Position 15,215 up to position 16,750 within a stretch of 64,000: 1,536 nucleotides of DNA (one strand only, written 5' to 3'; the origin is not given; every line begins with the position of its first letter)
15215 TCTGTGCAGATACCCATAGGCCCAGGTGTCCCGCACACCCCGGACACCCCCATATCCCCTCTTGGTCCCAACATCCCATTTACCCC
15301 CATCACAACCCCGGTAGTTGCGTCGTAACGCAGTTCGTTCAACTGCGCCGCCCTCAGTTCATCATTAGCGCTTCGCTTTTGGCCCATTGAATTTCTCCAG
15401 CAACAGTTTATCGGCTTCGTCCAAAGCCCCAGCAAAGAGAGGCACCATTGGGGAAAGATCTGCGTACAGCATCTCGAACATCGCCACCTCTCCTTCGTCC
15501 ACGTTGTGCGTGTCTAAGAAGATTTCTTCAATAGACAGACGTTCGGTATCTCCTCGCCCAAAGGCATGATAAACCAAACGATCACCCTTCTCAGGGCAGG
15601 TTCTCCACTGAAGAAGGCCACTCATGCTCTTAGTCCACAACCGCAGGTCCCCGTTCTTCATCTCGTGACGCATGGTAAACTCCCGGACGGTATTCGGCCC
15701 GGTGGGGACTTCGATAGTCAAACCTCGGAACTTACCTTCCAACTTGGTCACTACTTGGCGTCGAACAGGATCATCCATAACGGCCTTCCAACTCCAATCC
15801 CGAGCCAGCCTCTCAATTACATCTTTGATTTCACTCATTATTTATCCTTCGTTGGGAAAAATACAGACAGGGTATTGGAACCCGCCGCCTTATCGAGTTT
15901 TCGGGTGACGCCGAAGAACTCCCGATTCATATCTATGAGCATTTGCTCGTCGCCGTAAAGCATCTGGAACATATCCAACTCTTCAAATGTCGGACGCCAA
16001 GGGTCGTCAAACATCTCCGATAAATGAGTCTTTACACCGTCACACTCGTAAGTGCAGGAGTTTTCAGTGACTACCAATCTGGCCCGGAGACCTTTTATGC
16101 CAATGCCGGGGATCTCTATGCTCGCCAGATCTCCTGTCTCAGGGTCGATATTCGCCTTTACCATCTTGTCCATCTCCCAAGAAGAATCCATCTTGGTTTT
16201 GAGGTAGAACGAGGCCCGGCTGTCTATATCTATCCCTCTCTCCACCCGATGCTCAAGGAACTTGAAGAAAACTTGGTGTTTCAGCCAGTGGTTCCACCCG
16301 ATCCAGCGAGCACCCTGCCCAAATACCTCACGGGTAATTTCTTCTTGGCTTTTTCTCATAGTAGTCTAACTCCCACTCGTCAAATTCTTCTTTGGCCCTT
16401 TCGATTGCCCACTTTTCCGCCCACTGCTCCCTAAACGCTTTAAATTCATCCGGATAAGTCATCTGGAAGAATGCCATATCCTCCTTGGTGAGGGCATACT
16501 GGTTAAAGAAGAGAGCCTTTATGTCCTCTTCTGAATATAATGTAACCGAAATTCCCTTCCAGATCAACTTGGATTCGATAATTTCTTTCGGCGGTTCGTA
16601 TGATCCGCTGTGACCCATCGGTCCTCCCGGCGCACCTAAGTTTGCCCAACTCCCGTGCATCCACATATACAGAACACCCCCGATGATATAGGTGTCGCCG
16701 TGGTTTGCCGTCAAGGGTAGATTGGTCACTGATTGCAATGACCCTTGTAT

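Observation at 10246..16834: Multigene family: at least seven paralogous ORFs with collagen-like Gly-X-Y tracts and a conserved C-terminal module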

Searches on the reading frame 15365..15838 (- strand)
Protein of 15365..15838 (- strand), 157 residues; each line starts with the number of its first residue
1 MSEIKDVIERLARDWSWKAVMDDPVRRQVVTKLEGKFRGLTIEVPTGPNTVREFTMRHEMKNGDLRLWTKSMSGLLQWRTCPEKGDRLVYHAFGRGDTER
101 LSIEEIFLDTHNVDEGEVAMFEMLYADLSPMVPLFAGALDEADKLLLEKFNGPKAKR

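Call 5: search_protein_families(library=pfam, proteins=[window:15365-15838:-], max_evalue=1)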
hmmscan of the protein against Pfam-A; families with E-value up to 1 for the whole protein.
window:15365-15838:- (157 aa): 0 families

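Call 6: search_protein_families(library=phrogs, proteins=[window:15365-15838:-], max_evalue=0.1)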
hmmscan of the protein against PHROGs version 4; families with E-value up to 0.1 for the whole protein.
window:15365-15838:- (157 aa): 3 families
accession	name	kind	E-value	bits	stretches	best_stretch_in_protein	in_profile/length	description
phrog_12686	-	unknown function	9.1e-98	325.6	1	1-154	1-154/154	-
phrog_12307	-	unknown function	1.6e-07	32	1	76-152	86-161/170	-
phrog_13666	-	unknown function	0.0023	18.6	1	87-127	67-107/145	-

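Call 46: predict_structure(alignment_id=A3)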
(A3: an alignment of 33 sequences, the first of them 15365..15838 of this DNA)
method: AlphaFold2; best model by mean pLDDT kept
length: 157 residues; sequences in the alignment: 33
mean_pLDDT: 85.5   pTM: 0.81
mean pLDDT of the five models: 85.5, 85.5, 84.9, 84.8, 82.3
residues with pLDDT >= 90: 78; 70-90: 60; 50-70: 15; < 50: 4
segments of 3 or more residues with pLDDT < 50: 154-157
pLDDT, mean of each block of 10 residues (from residue 1): 91 93 91 71 89 90 89 89 88 67 82 93 89 94 91 52
secondary structure, 60 per line:
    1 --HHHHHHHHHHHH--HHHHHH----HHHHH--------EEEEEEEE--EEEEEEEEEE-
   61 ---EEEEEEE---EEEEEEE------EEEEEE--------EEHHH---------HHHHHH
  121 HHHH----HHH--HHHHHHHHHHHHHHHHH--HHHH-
elements in order: H3-14 H17-22 H27-31 E40-47 E50-59 E64-70 E74-80 E87-92 H115-124 H134-150 H153-156

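Call 61: search_solved_structures(query=A3, max_evalue=10)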
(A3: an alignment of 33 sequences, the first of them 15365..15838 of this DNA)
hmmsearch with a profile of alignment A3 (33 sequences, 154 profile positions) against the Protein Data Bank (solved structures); distinct sequences matched with E-value up to 10: 7.
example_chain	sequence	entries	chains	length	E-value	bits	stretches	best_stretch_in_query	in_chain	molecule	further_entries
1z9b_A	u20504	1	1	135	0.67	13.1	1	94-143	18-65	Translation initiation factor IF-2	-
2apn_A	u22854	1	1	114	1.3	12.2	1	24-74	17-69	Protein HI1723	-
10bv_A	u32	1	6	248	1.3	12.1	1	119-152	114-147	Chlorogenic acid esterase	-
8slj_A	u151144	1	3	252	1.4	12.1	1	119-152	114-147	Alpha/beta hydrolase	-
8skm_A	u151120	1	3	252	1.4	12.1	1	119-152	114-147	Chlorogenic acid esterase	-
7xrh_A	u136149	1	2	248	1.7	11.8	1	119-151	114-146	Cinnamoyl esterase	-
7xri_A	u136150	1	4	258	1.8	11.7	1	119-151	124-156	Cinnamoyl esterase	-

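Call 62: search_protein_families(library=ncbifam, proteins=[window:15365-15838:-], max_evalue=1)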
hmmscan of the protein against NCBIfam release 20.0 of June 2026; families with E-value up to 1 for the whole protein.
window:15365-15838:- (157 aa): 0 families

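Call 63: search_protein_families(library=padloc, proteins=[window:15365-15838:-], max_evalue=1)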
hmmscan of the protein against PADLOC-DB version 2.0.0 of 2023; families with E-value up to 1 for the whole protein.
window:15365-15838:- (157 aa): 0 families

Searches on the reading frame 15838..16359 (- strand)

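Call 5: search_protein_families(library=pfam, proteins=[window:15838-16359:-], max_evalue=1)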
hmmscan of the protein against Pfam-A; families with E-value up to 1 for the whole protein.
window:15838-16359:- (173 aa): 0 families

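Call 6: search_protein_families(library=phrogs, proteins=[window:15838-16359:-], max_evalue=0.1)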
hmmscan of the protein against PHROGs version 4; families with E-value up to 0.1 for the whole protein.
window:15838-16359:- (173 aa): 1 family
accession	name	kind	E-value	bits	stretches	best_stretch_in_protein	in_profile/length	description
phrog_12009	-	unknown function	2.6e-109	363.6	1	1-173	1-172/172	-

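Call 62: search_protein_families(library=ncbifam, proteins=[window:15838-16359:-], max_evalue=1)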
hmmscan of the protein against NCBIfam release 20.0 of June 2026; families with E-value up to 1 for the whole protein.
window:15838-16359:- (173 aa): 0 families

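Call 63: search_protein_families(library=padloc, proteins=[window:15838-16359:-], max_evalue=1)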
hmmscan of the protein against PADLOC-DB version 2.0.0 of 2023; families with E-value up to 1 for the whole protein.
window:15838-16359:- (173 aa): 0 families

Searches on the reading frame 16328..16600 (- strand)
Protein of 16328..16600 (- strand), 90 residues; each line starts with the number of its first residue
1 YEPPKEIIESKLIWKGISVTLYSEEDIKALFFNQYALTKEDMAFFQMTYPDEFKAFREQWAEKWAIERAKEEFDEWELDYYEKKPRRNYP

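Call 27: find_homologous_proteins(query=A1, max_evalue=0.01)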
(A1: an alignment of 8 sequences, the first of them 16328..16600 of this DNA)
Query A1 (8 sequences) (90 aa, profile of the alignment): 75 proteins with E <= 0.01 among 225 candidates.
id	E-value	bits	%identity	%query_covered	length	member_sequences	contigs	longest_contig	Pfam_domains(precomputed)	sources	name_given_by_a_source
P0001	5.1e-25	105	98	100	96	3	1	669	-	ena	-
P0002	3.3e-22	96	85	87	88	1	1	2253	-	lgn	-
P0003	1.5e-19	88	22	57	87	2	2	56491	-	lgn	-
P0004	2.0e-19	87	81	94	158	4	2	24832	-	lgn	-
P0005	2.6e-19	87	83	96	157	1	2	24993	-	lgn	-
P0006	2.9e-19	87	81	94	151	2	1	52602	-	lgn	-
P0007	9.5e-19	85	20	56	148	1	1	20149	-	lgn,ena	-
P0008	1.2e-18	85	76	92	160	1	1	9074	-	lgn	-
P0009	1.5e-18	85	20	56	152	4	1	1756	-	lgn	-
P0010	2.5e-18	84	20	56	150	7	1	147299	-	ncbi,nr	ncbi:hypothetical protein P7_212 [Pectobacterium phage vB_PcaM_P7_Pc]|nr:hypothetical protein P7_212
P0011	5.5e-18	83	22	56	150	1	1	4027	-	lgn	-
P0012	6.2e-18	83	24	57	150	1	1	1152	-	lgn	-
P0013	6.6e-18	83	80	93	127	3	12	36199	-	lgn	-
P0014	6.6e-18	83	20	56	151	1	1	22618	-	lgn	-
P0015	7.7e-18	82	76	92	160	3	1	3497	-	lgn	-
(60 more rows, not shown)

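Call 60: search_solved_structures(query=A6, max_evalue=10)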
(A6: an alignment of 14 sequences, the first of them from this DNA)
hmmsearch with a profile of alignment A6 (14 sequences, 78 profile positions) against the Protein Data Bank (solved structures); distinct sequences matched with E-value up to 10: 3.
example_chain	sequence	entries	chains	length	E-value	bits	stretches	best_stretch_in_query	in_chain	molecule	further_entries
4lmg_A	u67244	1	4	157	0.44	13.6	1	31-73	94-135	Iron-regulated transcriptional activator AFT2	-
6vg3_A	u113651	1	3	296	0.53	13.3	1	26-65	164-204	Inactive tyrosine-protein kinase 7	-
3dd4_A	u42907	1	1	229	0.78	12.8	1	15-41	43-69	Kv channel-interacting protein 4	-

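Call 65: search_protein_representatives(alignment_id=A6)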
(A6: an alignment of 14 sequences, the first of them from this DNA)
Query: 14 sequences, 78 profile positions. Proteins with E-value up to 0.001 (for the whole library): 68; up to 1e-10: 42; up to 1e-30: 0. The best 68 are listed.
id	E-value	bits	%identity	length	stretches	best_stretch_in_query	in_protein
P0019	2.1e-30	120.4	-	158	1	2-78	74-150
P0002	3.3e-29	116.6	-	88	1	2-78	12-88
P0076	5.1e-28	112.8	-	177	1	3-78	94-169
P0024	3.9e-26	106.7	-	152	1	1-72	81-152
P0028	3.6e-25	103.6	-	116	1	2-72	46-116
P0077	5.4e-22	93.4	-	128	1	3-72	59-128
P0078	7.5e-22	93.0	-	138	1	4-78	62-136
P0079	9.9e-22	92.6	-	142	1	3-71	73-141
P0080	1.5e-21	92.0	-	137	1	3-78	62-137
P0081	3.6e-21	90.8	-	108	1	3-71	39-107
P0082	4.9e-20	87.2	-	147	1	2-72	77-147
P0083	1.7e-19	85.5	-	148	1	5-71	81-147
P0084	1.6e-17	79.1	-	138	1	5-72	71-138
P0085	9.0e-17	76.7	-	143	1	3-76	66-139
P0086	2.0e-16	75.6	-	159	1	3-78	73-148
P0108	3.4e-11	58.9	-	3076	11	23-51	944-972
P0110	3.9e-11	58.6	-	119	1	6-71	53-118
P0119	1.7e-08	50.2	-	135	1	4-73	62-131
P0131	7.4e-06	41.7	-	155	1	4-69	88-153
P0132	9.3e-06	41.4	-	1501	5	7-40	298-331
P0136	1.6e-04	37.5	-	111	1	4-69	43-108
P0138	2.8e-04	36.7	-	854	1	29-47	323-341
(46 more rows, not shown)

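Call 68: find_encoding_contigs(protein=P0119, flank=8000, max_places=3)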
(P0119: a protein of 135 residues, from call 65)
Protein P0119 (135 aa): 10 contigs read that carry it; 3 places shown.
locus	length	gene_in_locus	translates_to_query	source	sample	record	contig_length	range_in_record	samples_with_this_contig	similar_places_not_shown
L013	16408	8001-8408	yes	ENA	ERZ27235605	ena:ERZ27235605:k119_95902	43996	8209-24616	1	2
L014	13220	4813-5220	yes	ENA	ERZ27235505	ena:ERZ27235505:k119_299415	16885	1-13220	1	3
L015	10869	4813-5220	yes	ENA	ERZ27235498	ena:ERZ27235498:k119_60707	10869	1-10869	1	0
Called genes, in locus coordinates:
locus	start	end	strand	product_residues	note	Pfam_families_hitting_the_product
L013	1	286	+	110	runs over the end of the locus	-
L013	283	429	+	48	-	-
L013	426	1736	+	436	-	PF01743:PolyA_pol, PF01966:HD (weak)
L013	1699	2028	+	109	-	-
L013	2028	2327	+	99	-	-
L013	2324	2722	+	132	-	-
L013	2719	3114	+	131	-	-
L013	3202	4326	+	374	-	PF10127:RlaP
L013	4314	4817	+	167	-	-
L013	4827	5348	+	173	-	-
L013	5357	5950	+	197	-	-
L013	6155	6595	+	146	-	-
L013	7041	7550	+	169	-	-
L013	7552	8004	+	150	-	-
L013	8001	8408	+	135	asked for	-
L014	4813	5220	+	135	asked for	-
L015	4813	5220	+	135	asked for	-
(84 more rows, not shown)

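Call 69: find_encoding_contigs(protein=P0110, flank=8000, max_places=3)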
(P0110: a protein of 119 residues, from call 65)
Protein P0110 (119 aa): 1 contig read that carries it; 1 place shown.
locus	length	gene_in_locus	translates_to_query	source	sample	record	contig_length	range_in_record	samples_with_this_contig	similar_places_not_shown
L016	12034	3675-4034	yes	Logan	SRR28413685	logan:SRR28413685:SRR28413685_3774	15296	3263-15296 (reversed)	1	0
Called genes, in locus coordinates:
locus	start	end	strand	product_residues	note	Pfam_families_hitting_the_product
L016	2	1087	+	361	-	?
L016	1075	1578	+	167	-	-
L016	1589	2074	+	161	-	-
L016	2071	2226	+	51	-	-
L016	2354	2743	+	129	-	-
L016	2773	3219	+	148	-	-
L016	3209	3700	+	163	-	-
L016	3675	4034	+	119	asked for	-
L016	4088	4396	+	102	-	-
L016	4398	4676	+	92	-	-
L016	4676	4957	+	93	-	-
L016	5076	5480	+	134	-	-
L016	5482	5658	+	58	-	-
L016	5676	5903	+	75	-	-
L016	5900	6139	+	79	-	-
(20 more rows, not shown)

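Call 71: find_encoding_contigs(protein=P0131, flank=8000, max_places=2)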
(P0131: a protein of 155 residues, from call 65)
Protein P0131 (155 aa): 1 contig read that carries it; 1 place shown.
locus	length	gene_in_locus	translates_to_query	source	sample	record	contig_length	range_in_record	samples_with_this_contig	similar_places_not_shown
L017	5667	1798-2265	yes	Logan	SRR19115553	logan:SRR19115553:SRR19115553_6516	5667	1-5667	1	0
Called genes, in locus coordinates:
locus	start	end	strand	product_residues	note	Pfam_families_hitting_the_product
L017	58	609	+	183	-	-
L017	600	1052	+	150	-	-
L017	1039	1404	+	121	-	-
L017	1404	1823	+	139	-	-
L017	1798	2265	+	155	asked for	-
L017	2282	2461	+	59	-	-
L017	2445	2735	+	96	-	-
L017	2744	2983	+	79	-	-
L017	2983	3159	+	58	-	-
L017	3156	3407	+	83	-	-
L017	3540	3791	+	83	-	-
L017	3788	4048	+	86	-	-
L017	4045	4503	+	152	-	-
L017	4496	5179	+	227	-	PF21722:Gly_rich_2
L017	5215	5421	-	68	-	-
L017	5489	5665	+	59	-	?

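Call 72: find_encoding_contigs(protein=P0136, flank=8000, max_places=2)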
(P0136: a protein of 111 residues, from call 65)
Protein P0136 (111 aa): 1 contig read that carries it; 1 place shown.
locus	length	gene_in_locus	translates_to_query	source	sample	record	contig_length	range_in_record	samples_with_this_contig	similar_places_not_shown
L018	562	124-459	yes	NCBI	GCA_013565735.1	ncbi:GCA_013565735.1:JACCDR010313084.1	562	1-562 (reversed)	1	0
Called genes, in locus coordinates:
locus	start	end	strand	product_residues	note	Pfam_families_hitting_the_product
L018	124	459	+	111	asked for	-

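Call 91: search_protein_families(library=pfam, proteins=[L017:4496-5179:+], max_evalue=0.01)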
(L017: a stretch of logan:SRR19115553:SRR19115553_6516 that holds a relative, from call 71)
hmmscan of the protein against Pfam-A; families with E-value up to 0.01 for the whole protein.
L017:4496-5179:+ (227 aa): 1 family
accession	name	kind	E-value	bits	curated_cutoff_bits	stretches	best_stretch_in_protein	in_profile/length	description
PF21722.4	Gly_rich_2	-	8e-08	33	24.3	1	24-210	2-197/226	Glycine-rich domain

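Call 92: search_protein_families(library=phrogs, proteins=[L017:4496-5179:+], max_evalue=0.001)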
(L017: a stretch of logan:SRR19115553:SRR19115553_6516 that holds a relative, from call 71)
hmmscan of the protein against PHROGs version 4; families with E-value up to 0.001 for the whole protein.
L017:4496-5179:+ (227 aa): 1 family
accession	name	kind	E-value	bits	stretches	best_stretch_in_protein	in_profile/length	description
phrog_4474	-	unknown function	7.2e-17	62.8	1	1-83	133-216/407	-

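Call 93: search_protein_families(library=pfam, proteins=[P0108, P0132, P0138], max_evalue=0.001)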
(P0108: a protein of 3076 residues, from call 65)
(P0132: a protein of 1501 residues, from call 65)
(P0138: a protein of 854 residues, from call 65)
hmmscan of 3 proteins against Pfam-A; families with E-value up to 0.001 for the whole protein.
P0108 (3076 aa): 14 families
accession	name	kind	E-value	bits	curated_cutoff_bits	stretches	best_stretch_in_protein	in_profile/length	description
PF17892.7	Cadherin_5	-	0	2180.1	26.5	26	825-917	1-97/98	Cadherin-like domain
PF17803.7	Cadherin_4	-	0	1202.2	25.1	26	1493-1562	4-71/71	Bacterial cadherin-like domain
PF17963.7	Big_9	-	0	1063.9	23.6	26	2370-2462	1-89/89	Bacterial Ig domain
PF21602.3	GldM_3rd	-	3e-38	130.4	25.2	0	1447-1488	33-73/82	GldM third domain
PF19076.6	CshA_repeat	-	6.8e-36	123.5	27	0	1534-1591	43-98/103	Surface adhesin CshA repetitive domain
PF17952.6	Cas6_N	-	6.9e-22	78.3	27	0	91-128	46-83/115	Cas6 N-terminal domain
PF09898.14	DUF2125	-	8.7e-22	78.5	24.2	0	353-513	95-255/319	Uncharacterized protein conserved in bacteria (DUF2125)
PF17656.6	ChapFlgA_N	-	1.5e-19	70.6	27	0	465-523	7-69/77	FlgA N-terminal domain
PF18175.6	HU-CCDC81_bac_2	-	1.1e-18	67.3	35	0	1156-1183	37-64/70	CCDC81-like prokaryotic HU domain 2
PF21390.2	Irp3-like_C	-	4.4e-16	59.6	27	0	1325-1363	13-51/100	Thiazolinyl imine reductase Irp3-like, C-terminal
PF09134.16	Invasin_D3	-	3.2e-07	31.2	33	0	2789-2832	44-89/98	Invasin, domain 3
PF13984.11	MsyB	-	6.5e-07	30.1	27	0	1614-1658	6-49/122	MsyB protein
PF10371.14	EKR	-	2.7e-06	27.5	27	0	87-102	26-41/55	Domain of unknown function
PF11954.13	DUF3471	-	1.2e-05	26.1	29.3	0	762-821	32-91/103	Domain of unknown function (DUF3471)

P0132 (1501 aa): 2 families
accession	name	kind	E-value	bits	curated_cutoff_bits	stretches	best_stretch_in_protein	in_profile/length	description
PF07523.18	Big_3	-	5.9e-81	267.2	21.2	9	525-590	3-68/68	Bacterial Ig-like domain (group 3)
PF16578.11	IL17R_fnIII_D2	-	0.00049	20.9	29.7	0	591-663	5-76/105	Interleukin 17 receptor D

P0138 (854 aa): 6 families
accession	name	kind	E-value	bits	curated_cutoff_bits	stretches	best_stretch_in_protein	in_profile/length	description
PF21338.2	Top1B_N_bact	-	3.4e-16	59.1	27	0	216-242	2-28/49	Bacterial DNA topoisomerase IB, N-terminal domain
PF06610.18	AlaE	-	4.2e-12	46.8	25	0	404-430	72-98/141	L-alanine exporter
PF15146.11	FANCAA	-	7.2e-12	45.5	27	0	72-111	184-223/441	Fanconi anemia-associated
PF10739.15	DUF2550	-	1.1e-09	38.8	27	0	289-349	50-110/127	Protein of unknown function (DUF2550)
PF20426.4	NBCH_WD40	-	2.2e-08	33.8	50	0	328-361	99-132/350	Neurobeachin beta propeller domain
PF15225.11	IL32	-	0.00016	22.4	27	0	314-339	25-48/100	Interleukin 32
